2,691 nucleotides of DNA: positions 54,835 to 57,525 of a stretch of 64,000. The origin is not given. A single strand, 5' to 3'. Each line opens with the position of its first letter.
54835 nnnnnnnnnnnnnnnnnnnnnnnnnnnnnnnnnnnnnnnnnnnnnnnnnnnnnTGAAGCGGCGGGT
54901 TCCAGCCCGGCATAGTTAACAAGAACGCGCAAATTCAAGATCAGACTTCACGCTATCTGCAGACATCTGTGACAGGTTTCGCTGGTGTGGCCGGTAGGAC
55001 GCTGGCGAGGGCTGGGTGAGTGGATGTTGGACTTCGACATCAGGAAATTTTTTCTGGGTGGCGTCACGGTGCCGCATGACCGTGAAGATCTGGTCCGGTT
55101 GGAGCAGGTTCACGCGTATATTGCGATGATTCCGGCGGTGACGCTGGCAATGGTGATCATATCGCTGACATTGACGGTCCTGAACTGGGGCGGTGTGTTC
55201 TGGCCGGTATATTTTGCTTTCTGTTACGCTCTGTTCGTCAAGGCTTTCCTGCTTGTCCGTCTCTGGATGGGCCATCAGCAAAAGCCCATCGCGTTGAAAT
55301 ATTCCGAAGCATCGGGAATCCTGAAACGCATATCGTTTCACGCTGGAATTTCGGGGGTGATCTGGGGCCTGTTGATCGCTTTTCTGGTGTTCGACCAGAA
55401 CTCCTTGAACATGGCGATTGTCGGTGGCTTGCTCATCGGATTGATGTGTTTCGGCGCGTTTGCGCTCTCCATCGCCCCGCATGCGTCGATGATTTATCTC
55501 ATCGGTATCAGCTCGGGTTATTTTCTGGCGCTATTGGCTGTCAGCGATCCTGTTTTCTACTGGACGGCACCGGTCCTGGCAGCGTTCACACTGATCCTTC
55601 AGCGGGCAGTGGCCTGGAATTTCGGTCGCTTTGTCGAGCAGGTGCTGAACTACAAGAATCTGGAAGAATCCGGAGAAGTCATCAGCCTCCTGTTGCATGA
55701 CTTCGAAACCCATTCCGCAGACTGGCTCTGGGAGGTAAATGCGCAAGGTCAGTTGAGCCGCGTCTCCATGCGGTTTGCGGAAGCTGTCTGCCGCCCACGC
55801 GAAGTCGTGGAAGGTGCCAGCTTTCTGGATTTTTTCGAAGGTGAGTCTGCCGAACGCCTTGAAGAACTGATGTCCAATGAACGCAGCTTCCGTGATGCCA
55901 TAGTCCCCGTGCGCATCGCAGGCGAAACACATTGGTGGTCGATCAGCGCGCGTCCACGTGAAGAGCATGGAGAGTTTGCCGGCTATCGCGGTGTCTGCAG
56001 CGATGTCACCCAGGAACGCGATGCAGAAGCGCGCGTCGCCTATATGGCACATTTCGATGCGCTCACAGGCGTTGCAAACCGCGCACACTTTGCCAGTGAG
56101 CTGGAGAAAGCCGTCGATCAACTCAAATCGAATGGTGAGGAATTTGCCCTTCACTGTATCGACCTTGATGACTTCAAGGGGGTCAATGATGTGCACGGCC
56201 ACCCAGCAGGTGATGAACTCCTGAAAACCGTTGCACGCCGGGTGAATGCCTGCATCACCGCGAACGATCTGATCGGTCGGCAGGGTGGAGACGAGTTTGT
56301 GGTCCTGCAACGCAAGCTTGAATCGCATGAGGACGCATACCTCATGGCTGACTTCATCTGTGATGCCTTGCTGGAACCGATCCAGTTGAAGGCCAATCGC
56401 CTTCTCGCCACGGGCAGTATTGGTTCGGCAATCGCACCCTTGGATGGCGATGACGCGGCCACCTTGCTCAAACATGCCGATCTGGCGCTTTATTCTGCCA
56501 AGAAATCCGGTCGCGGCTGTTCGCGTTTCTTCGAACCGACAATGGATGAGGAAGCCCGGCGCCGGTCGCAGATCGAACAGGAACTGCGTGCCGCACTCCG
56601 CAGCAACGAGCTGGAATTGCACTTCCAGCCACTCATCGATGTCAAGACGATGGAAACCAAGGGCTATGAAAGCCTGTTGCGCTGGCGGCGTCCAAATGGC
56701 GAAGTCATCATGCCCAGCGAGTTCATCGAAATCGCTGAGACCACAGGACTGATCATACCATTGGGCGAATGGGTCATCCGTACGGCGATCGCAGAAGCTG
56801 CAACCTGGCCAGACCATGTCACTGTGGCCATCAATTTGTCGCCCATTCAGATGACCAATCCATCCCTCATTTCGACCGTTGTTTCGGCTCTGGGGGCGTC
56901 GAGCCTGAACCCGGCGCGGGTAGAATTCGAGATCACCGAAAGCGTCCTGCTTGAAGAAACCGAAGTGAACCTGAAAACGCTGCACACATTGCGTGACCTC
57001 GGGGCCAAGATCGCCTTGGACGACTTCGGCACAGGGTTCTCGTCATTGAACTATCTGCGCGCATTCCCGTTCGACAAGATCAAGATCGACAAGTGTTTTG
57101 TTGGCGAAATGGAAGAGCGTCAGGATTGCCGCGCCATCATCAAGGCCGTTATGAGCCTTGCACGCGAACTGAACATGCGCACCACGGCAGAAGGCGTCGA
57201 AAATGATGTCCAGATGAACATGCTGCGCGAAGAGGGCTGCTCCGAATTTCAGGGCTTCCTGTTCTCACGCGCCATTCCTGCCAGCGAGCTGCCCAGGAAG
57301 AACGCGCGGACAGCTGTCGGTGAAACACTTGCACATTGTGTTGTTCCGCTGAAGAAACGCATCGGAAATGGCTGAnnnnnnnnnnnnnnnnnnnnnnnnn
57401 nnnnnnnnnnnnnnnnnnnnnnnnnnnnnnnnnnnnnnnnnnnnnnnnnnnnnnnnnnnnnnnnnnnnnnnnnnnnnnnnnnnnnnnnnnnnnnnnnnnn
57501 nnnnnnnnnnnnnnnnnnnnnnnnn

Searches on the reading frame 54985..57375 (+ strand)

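Call 8: search_protein_families(library=pfam, proteins=[window:54985-57375:+], max_evalue=0.001)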
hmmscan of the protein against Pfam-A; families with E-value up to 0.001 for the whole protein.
window:54985-57375:+ (796 aa): 4 families
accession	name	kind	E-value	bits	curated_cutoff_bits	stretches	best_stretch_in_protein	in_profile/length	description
PF00563.25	EAL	-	2.8e-69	233.5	31.3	1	532-762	2-235/236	EAL domain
PF00990.26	GGDEF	-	3.9e-40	137.7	23.8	1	355-511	1-160/161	Diguanylate cyclase, GGDEF domain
PF08448.16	PAS_4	-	1e-09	39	23.1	1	243-345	3-109/110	PAS fold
PF13426.13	PAS_9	-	6.3e-08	33.3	27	1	247-343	3-103/103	PAS domain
